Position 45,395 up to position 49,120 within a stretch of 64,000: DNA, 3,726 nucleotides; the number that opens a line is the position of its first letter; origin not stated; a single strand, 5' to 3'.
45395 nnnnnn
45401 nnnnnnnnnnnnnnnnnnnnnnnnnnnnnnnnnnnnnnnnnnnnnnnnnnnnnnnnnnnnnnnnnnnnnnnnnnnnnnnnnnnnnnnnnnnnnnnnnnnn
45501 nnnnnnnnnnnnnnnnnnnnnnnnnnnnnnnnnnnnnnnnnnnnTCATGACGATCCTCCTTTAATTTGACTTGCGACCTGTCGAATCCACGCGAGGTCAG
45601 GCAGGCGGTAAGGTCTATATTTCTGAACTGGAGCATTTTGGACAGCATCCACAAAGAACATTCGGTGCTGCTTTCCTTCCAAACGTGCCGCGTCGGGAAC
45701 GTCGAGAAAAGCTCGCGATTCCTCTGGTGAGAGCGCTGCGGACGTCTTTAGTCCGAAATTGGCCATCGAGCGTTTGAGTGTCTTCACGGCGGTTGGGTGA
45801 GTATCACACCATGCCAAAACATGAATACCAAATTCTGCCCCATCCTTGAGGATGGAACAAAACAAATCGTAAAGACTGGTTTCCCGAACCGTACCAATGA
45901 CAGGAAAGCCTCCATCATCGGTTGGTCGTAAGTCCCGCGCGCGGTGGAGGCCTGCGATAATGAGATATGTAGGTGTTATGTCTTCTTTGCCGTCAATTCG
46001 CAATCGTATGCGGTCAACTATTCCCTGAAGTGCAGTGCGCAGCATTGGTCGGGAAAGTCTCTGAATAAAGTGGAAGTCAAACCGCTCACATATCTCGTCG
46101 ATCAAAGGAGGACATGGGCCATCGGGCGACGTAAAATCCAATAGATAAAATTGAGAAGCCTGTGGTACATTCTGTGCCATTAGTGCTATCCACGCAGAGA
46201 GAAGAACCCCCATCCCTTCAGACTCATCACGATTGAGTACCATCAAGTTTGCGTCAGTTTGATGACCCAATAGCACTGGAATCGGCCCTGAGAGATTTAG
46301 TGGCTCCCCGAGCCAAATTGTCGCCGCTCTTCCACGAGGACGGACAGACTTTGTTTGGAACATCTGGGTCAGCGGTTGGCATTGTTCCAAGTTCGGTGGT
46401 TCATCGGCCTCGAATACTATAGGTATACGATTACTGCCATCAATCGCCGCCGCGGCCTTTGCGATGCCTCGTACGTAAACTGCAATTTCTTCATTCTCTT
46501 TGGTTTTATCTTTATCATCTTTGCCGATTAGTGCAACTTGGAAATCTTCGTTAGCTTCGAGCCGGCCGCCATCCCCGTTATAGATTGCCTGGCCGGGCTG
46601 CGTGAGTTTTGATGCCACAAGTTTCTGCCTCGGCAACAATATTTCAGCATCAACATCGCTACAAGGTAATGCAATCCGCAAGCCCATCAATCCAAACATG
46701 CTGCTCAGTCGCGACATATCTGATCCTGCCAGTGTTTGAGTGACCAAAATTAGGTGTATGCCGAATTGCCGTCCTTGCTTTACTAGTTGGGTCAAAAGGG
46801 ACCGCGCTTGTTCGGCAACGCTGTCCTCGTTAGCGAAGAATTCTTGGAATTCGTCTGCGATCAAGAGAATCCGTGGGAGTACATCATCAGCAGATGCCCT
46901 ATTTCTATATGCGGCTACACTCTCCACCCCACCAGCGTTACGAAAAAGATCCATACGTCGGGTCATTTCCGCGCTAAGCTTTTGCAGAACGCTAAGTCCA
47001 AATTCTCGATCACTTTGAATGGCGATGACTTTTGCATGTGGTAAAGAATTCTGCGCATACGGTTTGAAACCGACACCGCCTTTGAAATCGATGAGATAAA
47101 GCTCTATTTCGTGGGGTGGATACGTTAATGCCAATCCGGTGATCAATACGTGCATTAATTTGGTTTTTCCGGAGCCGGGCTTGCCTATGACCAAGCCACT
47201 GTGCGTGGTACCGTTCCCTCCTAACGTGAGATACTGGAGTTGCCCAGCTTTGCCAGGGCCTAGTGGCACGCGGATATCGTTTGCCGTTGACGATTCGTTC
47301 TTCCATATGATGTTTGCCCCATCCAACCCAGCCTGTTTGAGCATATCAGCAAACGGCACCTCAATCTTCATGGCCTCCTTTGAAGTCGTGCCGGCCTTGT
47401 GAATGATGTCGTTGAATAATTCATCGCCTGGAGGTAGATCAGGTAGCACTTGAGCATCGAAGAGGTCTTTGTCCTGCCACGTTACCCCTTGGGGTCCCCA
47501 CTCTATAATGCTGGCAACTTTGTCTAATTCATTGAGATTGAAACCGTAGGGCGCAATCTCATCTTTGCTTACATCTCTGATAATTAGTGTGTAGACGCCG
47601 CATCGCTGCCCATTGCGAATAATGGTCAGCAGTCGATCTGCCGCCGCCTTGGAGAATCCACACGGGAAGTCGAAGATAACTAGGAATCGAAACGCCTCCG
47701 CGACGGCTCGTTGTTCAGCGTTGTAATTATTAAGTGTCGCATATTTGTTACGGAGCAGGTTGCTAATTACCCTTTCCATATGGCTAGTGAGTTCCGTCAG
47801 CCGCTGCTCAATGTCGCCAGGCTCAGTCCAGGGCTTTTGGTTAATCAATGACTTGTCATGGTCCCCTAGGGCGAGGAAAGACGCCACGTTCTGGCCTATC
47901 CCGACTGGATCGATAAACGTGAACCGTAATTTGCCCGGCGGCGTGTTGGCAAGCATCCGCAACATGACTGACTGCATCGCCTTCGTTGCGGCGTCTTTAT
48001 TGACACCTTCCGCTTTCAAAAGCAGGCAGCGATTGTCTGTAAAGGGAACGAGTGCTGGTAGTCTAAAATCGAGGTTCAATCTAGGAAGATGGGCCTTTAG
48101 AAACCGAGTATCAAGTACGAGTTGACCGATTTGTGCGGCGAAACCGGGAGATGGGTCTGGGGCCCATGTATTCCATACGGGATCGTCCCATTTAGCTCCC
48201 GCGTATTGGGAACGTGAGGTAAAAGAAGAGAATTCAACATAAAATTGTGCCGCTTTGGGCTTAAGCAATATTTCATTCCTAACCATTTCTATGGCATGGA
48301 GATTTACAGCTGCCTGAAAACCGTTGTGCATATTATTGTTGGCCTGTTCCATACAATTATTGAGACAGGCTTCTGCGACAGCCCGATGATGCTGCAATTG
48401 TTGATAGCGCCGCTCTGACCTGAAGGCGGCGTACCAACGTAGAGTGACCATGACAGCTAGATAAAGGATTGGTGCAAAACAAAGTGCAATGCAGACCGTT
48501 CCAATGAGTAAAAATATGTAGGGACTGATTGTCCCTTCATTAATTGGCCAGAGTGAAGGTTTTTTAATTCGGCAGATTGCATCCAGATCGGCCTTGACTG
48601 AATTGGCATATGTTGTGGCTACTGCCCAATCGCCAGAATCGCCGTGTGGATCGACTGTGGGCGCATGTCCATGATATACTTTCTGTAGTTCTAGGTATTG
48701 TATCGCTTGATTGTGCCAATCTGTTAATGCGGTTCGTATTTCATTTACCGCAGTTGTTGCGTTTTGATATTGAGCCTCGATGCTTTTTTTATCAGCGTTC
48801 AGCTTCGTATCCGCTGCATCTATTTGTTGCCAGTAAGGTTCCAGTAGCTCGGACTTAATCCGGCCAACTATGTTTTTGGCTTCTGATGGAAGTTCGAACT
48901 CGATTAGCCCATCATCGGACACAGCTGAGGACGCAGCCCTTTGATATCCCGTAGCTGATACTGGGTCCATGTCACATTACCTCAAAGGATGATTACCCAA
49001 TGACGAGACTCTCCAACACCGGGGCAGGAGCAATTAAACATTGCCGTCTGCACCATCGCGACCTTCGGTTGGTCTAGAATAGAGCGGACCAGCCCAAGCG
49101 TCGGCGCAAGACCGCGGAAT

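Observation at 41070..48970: Type VII-secretion-like locus (EssC/EccC-like FtsK ATPase + WXG100 pair + toxin/immunity + Sel1 protein) in an apparently Gram-negative-type, Planctomycete-like genome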

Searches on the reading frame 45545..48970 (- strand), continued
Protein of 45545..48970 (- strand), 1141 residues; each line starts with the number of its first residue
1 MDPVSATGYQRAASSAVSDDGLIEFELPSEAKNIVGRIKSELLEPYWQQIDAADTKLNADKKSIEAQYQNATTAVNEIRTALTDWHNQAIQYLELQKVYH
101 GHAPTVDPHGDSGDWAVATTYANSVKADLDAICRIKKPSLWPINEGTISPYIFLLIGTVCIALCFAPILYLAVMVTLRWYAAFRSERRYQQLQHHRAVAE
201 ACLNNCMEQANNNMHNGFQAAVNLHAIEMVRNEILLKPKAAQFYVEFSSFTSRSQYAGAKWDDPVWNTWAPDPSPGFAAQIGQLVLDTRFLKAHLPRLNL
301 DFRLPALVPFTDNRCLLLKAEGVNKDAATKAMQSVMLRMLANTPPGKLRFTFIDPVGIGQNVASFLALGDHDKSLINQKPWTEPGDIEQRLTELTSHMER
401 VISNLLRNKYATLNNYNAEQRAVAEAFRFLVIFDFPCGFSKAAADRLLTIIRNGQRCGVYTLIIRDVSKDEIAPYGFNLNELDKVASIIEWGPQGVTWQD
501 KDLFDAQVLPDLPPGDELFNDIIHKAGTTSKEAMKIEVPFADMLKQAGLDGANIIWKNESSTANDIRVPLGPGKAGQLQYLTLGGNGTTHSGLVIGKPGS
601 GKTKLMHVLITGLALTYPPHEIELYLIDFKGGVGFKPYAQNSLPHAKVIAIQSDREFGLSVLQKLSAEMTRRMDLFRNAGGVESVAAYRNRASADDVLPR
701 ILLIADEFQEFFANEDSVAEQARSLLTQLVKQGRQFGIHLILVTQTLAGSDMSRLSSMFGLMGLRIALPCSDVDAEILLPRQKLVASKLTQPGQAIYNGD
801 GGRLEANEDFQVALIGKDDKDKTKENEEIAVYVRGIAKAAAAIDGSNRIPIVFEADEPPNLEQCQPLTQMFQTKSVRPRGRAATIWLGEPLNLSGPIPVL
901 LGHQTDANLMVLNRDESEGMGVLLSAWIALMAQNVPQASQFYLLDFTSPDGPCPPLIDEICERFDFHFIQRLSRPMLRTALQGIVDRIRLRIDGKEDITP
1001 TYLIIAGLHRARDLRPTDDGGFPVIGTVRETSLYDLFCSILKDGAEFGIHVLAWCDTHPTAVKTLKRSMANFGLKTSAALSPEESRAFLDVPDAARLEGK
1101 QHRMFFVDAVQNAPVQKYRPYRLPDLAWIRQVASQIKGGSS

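Call 49: search_protein_families(library=pfam, proteins=[L001:14069-14989:+, L003:14065-15030:+, L004:13744-14634:+, L006:6678-7739:+, L007:5110-5979:+, L010:8196-9284:+, L014:7202-8281:+, L026:5977-6969:+, L057:5993-7105:+, L042:7846-8508:+], max_evalue=0.01)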
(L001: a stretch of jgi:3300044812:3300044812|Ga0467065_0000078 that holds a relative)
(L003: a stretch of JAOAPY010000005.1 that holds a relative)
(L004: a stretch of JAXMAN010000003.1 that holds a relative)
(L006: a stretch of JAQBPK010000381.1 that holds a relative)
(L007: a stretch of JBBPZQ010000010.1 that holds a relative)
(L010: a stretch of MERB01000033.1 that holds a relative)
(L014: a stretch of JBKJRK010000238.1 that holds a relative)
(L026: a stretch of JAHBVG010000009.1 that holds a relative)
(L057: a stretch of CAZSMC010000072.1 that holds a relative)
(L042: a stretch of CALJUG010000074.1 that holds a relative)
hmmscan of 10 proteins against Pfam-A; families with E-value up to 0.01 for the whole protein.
L001:14069-14989:+ (307 aa): 0 families

L003:14065-15030:+ (322 aa): 1 family
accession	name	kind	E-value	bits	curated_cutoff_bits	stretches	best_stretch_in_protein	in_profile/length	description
PF25600.1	TRIM_CC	-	0.00082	19.7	30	1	10-78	30-98/142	TRIM protein coiled-coil region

L004:13744-14634:+ (297 aa): 1 family
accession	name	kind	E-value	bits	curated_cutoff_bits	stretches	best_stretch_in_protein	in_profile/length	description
PF11082.13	DUF2880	-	0.0017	19.1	25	1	113-173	1-53/79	Protein of unknown function (DUF2880)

L006:6678-7739:+ (354 aa): 2 families
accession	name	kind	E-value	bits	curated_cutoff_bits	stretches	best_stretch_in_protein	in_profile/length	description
PF14257.11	DUF4349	-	0.0018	18.1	27.7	1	98-152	92-146/213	Domain of unknown function (DUF4349)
PF02601.20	Exonuc_VII_L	-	0.0065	16.4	35.9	1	54-170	161-275/315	Exonuclease VII, large subunit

L007:5110-5979:+ (290 aa): 1 family
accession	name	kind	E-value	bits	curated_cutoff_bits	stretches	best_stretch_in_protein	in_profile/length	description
PF09533.15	DUF2380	-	6.3e-08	32.7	26.3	1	176-265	93-181/187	Predicted lipoprotein of unknown function (DUF2380)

L010:8196-9284:+ (363 aa): 0 families

L014:7202-8281:+ (360 aa): 1 family
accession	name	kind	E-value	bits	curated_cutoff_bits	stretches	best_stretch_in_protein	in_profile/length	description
PF24719.1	Imm33-like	-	1.7e-11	44.3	27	1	248-338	10-101/103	Imm33-like domain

L026:5977-6969:+ (331 aa): 5 families
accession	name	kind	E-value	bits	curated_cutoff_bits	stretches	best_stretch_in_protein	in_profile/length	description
PF14362.11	DUF4407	-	0.00024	21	31.3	1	22-136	117-235/297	Domain of unknown function (DUF4407)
PF02601.20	Exonuc_VII_L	-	0.0009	19.3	35.9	1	14-141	144-274/315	Exonuclease VII, large subunit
PF07464.16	ApoLp-III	-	0.0011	19.5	36.3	1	30-145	4-122/146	Apolipophorin-III precursor (apoLp-III)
PF06818.20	Fez1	-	0.0023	18.9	34.4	1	14-137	21-149/199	Fez1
PF10241.14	KxDL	-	0.0045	17.7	27.2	0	20-65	15-60/86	Uncharacterized conserved protein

L057:5993-7105:+ (371 aa): 0 families

L042:7846-8508:+ (221 aa): 0 families

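Call 63: predict_structure(alignment_id=A1)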
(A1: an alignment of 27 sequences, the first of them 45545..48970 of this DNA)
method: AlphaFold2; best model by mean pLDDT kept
length: 1141 residues; sequences in the alignment: 27
mean_pLDDT: 84.1   pTM: 0.66
mean pLDDT of the five models: 84.1, 83.0, 80.5, 77.6, 75.6
residues with pLDDT >= 90: 501; 70-90: 487; 50-70: 105; < 50: 48
segments of 3 or more residues with pLDDT < 50: 1-21, 141-151, 153-155, 1020-1025
pLDDT, mean of each block of 10 residues (from residue 1): 32 37 76 90 91 92 89 89 89 81 58 77 89 75 40 50 53 75 85 88 87 88 91 91 90 82 83 75 90 88 89 86 93 94 86 90 90 80 89 89 78 80 80 92 92 90 91 76 91 89 83 93 88 71 84 72 90 77 75 90 93 93 93 84 94 92 96 92 89 84 95 91 94 92 87 83 90 83 65 84 77 70 83 91 81 91 89 67 90 90 83 95 94 81 93 92 79 90 93 83 94 77 52 92 91 96 91 94 94 88 92 91 94 78 44
secondary structure, 60 per line:
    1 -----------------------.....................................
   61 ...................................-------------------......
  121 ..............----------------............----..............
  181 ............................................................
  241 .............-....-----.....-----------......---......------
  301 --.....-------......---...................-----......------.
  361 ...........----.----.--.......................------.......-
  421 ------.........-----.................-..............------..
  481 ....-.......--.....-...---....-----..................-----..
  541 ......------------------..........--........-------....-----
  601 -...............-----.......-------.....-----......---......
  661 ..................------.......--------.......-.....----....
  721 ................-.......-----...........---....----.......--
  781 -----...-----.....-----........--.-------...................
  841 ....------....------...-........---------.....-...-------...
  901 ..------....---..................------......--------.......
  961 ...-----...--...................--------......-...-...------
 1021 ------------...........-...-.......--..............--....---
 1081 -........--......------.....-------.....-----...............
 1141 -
elements in order (helices of 4 or more, strands of 3 or more residues): H24-95 H115-134 H151-162 H167-253 H255-258 H264-268 E280-285 H289-294 E303-307 E315-320 H324-342 E348-353 H360-371 H384-406 H413-419 E427-435 H441-457 E459-466 H467-472 H479-484 E486-492 E495-499 E507-510 H516-533 H540-546 E565-574 E577-584 E592-595 H602-616 E622-628 H636-640 E646-651 H655-678 H685-691 E700-706 H708-712 H717-736 E738-744 H750-760 E764-767 H772-778 E794-798 E807-811 H822-844 E851-854 H865-872 E882-886 E888-890 E898-902 E909-912 H916-933 E940-945 H954-963 E969-971 H974-992 E1001-1006 H1033-1043 E1049-1055 H1058-1071 E1074-1077 H1082-1089 H1092-1097 E1104-1108 E1116-1120 H1126-1140

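Call 66: fold_search(model_id=the predicted structure, library=pdb)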
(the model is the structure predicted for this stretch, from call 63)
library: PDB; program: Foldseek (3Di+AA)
matches with E <= 10: 1377; with E <= 0.001: 202
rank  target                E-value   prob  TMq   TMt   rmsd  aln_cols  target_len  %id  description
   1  4nh0_A                8.5e-29  1.00  0.32  0.39  14.2       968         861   17  Cytoplasmic domain of the Thermomonospora curvata Type VII Secretion ATPase EccC (released 2015-02-11)
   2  4nh0_B                3.1e-28  1.00  0.32  0.39  14.4       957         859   18  Cytoplasmic domain of the Thermomonospora curvata Type VII Secretion ATPase EccC (released 2015-02-11)
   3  4lya                  6.9e-21  1.00  0.32  0.59   7.8       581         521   16  EssC (ATPases 2 and 3) from Geobacillus thermodenitrificans (SeMet) (released 2015-02-04)
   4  4n1a_A                1.6e-20  1.00  0.28  0.48   9.3       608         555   18  Thermomonospora curvata EccC (ATPases 2 and 3) in complex with a signal sequence peptide (released 2015-02-11)
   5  4n1a_B                2.8e-20  1.00  0.31  0.53   8.9       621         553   18  Thermomonospora curvata EccC (ATPases 2 and 3) in complex with a signal sequence peptide (released 2015-02-11)
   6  4n1a_C                5.0e-19  1.00  0.29  0.50   8.9       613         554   18  Thermomonospora curvata EccC (ATPases 2 and 3) in complex with a signal sequence peptide (released 2015-02-11)
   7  5fv0_A                1.1e-18  1.00  0.26  0.44  10.7       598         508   15  The cytoplasmic domain of EssC (released 2016-03-02)
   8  5fv0_B                7.5e-17  1.00  0.26  0.51  10.2       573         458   13  The cytoplasmic domain of EssC (released 2016-03-02)
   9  6t8b_C                1.3e-12  1.00  0.22  0.59   4.9       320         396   22  FtsK motor domain with dsDNA, translocating state (released 2019-11-20)
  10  2ius_A                3.4e-12  1.00  0.22  0.59   4.1       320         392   22  E. coli FtsK motor domain (released 2006-08-29)
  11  2iut_A                4.1e-12  1.00  0.22  0.58   4.9       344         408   22  P. aeruginosa FtsK motor domain, dimeric (released 2006-08-29)
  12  2ius_D                7.9e-12  1.00  0.22  0.59   3.9       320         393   22  E. coli FtsK motor domain (released 2006-08-29)
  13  6t8o_D                1.0e-11  1.00  0.21  0.58   3.7       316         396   22  Stalled FtsK motor domain bound to dsDNA end (released 2019-11-20)
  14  6t8o_F                1.1e-11  1.00  0.22  0.60   4.2       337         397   21  Stalled FtsK motor domain bound to dsDNA end (released 2019-11-20)
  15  6t8b_B                1.8e-11  1.00  0.22  0.61   3.5       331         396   21  FtsK motor domain with dsDNA, translocating state (released 2019-11-20)
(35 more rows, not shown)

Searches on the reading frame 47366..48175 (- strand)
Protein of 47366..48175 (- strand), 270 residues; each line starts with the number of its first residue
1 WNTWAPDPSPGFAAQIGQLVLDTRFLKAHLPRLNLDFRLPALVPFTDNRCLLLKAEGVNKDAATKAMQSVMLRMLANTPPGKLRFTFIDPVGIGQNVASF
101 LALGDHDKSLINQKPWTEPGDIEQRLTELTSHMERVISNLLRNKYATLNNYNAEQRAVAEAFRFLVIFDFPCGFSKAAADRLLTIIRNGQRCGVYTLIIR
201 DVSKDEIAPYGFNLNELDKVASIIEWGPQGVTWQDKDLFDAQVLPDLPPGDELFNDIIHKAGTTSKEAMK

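Call 72: search_solved_structures(query=window:47366-48175:-, max_evalue=10, show_alignments=1)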
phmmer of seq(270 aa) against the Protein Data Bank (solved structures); distinct sequences matched with E-value up to 10: 0.
